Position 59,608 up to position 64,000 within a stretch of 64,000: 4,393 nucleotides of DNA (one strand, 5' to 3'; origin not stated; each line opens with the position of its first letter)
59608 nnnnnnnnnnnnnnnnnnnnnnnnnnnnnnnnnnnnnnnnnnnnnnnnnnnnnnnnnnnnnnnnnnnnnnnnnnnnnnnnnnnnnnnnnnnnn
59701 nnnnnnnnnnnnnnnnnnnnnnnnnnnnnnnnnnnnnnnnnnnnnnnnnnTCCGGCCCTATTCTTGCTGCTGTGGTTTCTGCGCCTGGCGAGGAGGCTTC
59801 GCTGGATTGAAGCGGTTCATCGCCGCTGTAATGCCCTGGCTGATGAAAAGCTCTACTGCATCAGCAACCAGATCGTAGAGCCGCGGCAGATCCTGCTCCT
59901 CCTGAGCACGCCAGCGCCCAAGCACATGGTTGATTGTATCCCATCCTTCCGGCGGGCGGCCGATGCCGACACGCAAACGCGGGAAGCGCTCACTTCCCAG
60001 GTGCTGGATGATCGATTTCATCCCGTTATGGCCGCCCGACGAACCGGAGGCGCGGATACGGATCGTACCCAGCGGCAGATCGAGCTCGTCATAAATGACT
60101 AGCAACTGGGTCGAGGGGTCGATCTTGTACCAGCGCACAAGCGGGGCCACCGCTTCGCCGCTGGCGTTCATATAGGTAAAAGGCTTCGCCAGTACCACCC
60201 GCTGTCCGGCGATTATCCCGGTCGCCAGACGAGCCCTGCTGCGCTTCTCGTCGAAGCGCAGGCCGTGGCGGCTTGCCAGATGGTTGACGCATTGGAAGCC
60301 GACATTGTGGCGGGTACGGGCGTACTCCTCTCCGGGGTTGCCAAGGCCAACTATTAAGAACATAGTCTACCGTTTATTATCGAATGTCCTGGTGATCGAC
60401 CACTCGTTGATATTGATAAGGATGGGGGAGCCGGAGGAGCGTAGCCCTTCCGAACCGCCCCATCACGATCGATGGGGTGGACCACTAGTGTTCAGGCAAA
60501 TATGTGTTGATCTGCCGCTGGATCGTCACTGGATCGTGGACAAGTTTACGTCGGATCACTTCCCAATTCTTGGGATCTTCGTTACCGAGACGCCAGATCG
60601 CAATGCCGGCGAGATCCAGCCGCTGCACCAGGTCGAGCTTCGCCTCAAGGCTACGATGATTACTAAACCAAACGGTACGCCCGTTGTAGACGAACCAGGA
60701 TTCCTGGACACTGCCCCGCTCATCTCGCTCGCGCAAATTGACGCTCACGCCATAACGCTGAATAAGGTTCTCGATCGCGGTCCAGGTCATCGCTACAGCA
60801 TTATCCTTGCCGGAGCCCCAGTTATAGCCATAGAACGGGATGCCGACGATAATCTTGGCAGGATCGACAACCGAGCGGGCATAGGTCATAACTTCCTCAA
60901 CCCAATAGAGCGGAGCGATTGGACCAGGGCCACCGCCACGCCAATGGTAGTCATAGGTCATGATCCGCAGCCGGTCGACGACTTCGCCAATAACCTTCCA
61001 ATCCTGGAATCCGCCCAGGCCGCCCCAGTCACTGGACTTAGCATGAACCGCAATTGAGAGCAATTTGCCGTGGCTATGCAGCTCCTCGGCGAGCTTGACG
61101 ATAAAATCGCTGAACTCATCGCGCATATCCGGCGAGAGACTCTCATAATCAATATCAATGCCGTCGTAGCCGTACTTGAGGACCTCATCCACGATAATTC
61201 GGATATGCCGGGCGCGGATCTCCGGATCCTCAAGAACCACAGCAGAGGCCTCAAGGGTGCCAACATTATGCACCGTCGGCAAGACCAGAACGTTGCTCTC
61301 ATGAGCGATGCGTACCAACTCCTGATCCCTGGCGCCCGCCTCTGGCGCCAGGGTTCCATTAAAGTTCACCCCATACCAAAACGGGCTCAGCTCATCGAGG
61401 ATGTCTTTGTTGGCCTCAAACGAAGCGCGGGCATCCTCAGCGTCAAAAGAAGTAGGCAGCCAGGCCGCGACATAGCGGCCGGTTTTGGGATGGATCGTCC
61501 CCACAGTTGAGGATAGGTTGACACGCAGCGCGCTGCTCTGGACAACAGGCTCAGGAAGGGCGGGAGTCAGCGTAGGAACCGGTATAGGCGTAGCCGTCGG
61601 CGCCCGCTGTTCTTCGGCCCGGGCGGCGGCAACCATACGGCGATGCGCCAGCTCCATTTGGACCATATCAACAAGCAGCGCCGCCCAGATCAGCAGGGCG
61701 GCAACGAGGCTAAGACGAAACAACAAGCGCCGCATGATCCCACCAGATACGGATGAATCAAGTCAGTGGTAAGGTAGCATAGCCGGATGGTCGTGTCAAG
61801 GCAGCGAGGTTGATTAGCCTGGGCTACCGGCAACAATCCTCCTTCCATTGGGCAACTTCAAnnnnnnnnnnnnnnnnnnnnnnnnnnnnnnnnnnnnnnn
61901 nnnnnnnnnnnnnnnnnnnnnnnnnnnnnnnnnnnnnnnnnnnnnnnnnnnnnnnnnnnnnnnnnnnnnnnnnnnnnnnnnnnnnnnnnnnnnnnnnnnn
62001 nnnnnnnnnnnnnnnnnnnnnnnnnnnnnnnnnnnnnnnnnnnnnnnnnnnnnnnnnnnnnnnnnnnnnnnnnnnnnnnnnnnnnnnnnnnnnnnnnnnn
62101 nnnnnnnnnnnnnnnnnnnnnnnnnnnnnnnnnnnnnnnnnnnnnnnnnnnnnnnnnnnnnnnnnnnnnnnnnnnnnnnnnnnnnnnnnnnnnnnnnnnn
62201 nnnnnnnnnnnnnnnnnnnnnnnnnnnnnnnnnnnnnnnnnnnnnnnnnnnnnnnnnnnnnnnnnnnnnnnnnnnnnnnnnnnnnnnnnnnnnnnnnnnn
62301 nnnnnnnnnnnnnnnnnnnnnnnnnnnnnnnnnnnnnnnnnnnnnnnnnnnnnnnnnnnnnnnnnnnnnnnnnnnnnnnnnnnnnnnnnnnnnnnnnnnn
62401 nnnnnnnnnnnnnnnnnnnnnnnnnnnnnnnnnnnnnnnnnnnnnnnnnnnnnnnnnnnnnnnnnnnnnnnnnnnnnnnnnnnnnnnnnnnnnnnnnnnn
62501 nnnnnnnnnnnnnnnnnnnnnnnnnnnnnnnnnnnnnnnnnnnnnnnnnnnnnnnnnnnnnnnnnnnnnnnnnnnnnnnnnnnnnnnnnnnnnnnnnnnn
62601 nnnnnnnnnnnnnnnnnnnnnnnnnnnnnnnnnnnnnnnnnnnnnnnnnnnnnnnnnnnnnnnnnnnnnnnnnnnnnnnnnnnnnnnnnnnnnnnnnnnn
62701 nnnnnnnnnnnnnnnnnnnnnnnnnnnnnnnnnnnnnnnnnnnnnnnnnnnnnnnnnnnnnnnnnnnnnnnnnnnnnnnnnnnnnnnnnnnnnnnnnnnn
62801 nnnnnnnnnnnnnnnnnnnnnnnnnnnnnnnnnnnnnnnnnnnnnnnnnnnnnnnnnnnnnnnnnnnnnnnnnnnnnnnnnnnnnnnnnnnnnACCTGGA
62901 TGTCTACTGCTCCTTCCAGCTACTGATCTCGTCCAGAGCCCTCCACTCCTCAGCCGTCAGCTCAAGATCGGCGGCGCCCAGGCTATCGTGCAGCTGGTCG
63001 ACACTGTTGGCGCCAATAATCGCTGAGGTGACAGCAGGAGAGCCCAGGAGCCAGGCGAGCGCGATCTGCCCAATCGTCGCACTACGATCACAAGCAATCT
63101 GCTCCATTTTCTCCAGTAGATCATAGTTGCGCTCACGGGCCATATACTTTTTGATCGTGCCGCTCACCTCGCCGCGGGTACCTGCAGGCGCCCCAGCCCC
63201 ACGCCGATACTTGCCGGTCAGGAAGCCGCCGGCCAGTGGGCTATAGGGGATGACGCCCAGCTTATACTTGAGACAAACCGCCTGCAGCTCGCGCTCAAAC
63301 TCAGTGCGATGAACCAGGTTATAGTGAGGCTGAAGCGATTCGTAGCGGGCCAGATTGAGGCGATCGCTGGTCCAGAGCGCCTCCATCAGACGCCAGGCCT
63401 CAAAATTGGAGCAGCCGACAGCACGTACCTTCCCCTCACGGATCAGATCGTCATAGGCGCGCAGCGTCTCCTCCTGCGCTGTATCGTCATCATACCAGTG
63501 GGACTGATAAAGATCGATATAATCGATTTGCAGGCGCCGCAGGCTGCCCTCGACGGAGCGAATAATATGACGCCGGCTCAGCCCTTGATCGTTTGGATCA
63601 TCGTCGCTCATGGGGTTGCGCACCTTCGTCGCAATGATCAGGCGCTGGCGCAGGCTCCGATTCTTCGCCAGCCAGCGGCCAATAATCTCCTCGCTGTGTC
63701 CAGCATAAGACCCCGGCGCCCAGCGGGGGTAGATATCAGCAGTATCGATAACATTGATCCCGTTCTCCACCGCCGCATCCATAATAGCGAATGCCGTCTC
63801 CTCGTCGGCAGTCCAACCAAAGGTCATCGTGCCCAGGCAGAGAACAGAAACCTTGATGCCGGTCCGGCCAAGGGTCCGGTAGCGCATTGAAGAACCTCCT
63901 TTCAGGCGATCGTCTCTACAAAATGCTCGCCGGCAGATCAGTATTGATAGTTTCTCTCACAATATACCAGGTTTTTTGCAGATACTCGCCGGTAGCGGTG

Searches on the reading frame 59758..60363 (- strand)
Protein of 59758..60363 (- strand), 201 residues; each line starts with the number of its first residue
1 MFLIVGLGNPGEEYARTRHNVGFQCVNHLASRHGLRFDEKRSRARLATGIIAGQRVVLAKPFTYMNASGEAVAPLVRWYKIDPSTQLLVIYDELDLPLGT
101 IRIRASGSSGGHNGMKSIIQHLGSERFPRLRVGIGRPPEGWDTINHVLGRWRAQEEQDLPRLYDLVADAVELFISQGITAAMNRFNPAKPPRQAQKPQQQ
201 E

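Call 15: search_protein_families(library=pfam, proteins=[window:59758-60363:-])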
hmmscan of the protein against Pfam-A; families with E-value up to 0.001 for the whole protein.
window:59758-60363:- (201 aa): 1 family
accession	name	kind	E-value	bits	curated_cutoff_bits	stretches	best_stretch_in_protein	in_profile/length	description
PF01195.25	Pept_tRNA_hydro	-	1.2e-72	244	27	1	3-186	1-183/183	Peptidyl-tRNA hydrolase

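Call 16: find_encoding_contigs(protein=window:59758-60363:-, flank=3000, max_places=6)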
Protein window:59758-60363:- (201 aa): 2 contigs read that carry it; 1 place shown.
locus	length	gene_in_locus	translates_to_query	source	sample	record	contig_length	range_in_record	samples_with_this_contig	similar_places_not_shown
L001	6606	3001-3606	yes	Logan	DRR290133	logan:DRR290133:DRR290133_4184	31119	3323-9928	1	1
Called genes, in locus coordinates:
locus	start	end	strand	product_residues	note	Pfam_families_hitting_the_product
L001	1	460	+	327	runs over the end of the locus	PF00248:Aldo_ket_red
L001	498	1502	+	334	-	PF00070:Pyr_redox (faint), PF00890:FAD_binding_2 (weak), PF01134:GIDA (faint), PF01494:FAD_binding_3 (faint), PF03486:HI0933_like (faint), PF07992:Pyr_redox_2, PF13738:Pyr_redox_3, PF13434:Lys_Orn_oxgnase (weak)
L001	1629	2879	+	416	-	PF00704:Glyco_hydro_18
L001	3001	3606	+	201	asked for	PF01195:Pept_tRNA_hydro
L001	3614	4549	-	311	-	PF00126:HTH_1, PF03466:LysR_substrate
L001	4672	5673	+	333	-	PF21946:LppM (faint)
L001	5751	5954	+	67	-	-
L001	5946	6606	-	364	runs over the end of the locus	PF01699:Na_Ca_ex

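Call 49: find_encoding_contigs(protein=L001:498-1502:+, flank=10000, max_places=4)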
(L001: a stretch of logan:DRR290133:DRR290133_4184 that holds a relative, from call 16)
Protein L001:498-1502:+ (334 aa): no gene with exactly this product is on record in the collection.

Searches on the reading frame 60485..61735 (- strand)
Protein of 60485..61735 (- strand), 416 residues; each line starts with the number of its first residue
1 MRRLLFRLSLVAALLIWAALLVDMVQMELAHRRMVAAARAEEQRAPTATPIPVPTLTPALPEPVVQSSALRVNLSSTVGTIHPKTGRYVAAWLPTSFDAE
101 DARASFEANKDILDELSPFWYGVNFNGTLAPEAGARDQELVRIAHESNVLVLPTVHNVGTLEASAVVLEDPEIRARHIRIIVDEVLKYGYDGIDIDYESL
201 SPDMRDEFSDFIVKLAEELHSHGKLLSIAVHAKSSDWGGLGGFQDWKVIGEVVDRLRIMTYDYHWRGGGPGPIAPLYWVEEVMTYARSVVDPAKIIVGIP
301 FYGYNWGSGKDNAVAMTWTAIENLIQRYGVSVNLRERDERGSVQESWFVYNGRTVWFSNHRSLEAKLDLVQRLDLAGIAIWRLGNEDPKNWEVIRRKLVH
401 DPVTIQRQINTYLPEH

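Call 15: search_protein_families(library=pfam, proteins=[window:60485-61735:-])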
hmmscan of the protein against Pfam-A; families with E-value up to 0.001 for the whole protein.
window:60485-61735:- (416 aa): 2 families
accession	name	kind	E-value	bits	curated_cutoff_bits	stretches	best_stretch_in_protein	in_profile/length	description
PF00704.34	Glyco_hydro_18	-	1.4e-32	114.1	29.6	1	167-385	83-316/317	Glycosyl hydrolases family 18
PF13200.12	DUF4015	-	0.0002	21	27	0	202-268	166-233/313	Putative glycosyl hydrolase domain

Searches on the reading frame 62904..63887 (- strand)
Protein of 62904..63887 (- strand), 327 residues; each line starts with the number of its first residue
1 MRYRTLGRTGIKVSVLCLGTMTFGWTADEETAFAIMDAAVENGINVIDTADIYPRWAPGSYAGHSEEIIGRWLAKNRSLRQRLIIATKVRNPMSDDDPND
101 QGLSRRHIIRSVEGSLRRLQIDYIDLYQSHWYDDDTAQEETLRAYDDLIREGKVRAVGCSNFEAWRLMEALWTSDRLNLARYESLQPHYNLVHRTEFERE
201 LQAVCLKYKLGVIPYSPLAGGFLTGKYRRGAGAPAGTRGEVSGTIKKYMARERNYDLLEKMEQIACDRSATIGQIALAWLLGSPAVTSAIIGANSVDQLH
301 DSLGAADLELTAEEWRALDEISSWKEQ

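Call 48: find_encoding_contigs(protein=window:62904-63887:-, flank=10000, max_places=4)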
Protein window:62904-63887:- (327 aa): no gene with exactly this product is on record in the collection.
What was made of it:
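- Tried and rejected: Two exact-protein look-ups found no record (calls 48, 49).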
